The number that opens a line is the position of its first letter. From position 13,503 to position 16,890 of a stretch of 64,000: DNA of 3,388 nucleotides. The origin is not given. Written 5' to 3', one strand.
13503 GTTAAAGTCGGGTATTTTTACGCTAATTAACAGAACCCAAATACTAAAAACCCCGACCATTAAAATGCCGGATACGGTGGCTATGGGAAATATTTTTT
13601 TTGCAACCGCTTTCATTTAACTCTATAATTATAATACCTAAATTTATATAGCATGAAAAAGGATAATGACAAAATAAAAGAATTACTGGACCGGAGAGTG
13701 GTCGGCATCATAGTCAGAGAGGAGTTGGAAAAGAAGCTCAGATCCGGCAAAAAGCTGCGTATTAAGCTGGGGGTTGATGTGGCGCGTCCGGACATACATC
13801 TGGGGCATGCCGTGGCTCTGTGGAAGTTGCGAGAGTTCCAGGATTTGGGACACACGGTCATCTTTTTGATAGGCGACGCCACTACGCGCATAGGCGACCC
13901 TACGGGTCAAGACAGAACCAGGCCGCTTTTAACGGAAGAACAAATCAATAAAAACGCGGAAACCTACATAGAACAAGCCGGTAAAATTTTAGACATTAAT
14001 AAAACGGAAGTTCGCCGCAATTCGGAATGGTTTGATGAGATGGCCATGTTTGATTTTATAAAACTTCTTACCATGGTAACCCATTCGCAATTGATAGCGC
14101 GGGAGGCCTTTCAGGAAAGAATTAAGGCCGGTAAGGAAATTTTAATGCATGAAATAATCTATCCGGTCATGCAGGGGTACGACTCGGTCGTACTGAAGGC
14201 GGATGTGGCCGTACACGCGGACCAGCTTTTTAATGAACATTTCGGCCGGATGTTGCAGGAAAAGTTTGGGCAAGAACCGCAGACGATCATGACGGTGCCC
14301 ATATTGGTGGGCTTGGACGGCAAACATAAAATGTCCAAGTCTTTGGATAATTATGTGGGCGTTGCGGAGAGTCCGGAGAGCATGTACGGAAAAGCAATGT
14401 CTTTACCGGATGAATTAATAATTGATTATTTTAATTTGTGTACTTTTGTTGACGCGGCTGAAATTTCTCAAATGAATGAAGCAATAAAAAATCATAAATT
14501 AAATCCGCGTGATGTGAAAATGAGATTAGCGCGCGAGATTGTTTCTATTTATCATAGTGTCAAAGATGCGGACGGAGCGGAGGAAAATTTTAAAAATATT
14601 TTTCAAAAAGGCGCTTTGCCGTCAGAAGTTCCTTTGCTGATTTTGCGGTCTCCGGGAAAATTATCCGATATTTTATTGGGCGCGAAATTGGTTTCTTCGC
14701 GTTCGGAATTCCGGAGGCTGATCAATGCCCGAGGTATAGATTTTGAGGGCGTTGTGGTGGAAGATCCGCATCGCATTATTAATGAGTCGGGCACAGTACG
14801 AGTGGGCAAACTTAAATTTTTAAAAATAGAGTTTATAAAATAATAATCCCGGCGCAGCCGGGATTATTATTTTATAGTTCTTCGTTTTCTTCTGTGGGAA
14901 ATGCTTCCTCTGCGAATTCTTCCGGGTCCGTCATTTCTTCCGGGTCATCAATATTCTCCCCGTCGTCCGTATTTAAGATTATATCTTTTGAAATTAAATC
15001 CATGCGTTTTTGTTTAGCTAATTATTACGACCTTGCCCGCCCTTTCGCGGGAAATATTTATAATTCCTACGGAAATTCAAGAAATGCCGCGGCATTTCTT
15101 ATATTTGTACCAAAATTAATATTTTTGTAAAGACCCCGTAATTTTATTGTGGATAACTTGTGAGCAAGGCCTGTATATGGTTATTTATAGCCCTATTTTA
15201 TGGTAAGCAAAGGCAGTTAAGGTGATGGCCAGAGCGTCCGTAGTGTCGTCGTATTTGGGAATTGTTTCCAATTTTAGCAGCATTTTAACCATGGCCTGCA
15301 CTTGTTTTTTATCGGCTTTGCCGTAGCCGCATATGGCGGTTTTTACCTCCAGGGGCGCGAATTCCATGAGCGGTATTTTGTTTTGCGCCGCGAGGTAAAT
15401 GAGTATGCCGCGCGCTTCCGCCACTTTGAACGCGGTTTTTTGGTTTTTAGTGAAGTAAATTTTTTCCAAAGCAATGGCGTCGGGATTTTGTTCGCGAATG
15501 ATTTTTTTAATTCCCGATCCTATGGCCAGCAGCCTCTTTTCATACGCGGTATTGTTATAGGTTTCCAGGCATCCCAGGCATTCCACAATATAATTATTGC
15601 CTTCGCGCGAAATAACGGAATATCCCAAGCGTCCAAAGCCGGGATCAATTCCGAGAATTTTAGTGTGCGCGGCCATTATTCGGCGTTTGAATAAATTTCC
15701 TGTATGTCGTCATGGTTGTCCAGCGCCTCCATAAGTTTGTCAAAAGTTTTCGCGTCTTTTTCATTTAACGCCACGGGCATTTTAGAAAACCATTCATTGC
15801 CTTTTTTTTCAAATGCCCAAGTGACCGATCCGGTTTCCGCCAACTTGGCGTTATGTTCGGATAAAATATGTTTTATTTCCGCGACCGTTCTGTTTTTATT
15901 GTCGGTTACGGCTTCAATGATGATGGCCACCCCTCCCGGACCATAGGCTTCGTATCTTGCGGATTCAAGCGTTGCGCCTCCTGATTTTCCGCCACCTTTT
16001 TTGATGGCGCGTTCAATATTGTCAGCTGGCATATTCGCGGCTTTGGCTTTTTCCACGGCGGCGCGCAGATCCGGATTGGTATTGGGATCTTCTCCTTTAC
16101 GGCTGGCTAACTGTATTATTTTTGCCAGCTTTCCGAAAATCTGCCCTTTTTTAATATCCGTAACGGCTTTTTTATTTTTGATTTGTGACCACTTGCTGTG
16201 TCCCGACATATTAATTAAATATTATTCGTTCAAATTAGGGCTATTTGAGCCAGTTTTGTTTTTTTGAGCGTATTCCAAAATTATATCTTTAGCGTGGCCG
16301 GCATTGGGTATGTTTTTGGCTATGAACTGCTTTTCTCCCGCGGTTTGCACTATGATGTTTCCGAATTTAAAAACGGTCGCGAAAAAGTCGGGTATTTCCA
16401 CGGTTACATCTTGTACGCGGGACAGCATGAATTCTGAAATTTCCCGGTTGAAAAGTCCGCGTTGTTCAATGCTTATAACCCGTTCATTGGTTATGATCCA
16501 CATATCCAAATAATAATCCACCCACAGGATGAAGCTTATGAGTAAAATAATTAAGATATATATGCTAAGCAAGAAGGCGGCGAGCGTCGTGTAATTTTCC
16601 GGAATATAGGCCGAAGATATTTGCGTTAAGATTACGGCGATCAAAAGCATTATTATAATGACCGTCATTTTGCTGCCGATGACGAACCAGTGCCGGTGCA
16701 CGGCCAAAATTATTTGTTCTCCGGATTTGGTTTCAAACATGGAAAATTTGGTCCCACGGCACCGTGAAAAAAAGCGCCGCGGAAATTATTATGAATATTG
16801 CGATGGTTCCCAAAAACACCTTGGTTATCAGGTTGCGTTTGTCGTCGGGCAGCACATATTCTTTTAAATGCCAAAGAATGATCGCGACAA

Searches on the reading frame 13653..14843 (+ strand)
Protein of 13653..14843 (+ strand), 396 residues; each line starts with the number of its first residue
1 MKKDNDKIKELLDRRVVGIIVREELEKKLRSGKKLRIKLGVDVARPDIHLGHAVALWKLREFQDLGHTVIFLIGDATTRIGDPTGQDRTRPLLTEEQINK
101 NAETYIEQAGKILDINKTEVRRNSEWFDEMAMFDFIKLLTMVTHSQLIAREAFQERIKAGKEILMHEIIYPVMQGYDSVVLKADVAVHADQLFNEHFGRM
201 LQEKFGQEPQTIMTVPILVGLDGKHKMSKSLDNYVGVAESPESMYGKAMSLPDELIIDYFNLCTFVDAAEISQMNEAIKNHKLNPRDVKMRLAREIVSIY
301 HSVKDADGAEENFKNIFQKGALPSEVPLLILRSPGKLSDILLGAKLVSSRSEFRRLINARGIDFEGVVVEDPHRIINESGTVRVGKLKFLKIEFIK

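Call 43: search_protein_families(library=pfam, proteins=[window:13653-14843:+])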
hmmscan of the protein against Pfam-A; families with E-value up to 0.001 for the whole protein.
window:13653-14843:+ (396 aa): 1 family
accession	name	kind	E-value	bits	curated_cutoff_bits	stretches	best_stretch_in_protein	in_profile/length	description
PF00579.31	tRNA-synt_1b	-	2.2e-64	218.1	21.1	1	32-318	3-292/292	tRNA synthetases class I (W and Y)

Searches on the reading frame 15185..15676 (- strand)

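Call 43: search_protein_families(library=pfam, proteins=[window:15185-15676:-])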
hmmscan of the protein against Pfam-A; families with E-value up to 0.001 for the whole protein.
window:15185-15676:- (163 aa): 1 family
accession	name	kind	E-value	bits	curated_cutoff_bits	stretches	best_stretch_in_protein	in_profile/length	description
PF02075.23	RuvC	-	1.4e-43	148.8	22.2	1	7-154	1-147/148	Crossover junction endodeoxyribonuclease RuvC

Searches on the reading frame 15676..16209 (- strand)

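Call 43: search_protein_families(library=pfam, proteins=[window:15676-16209:-])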
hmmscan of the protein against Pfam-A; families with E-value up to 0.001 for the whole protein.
window:15676-16209:- (177 aa): 2 families
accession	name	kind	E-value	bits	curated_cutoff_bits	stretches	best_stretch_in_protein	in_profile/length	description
PF01709.26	Transcrip_reg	-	4.1e-32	111.6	27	2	82-137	2-57/160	TACO1/YebC second and third domain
PF20772.2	TACO1_YebC_N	-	1.3e-27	96.5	36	1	5-75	1-73/73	TACO1/YebC protein N-terminal domain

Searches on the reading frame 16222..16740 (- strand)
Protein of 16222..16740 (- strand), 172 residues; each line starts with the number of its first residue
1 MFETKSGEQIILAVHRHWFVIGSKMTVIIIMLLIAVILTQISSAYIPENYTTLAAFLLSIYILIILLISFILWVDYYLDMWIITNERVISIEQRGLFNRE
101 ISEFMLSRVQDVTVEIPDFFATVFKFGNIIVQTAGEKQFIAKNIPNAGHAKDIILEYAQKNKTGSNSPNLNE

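Call 43: search_protein_families(library=pfam, proteins=[window:16222-16740:-])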
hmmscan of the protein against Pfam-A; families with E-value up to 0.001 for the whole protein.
window:16222-16740:- (172 aa): 2 families
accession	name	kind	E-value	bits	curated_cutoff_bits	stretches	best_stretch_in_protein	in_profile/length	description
PF03703.20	bPH_2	-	9.5e-08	32.6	22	1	82-153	7-77/78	Bacterial PH domain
PF14470.12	bPH_3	-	0.00022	22.1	23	1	76-146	20-83/95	Bacterial PH domain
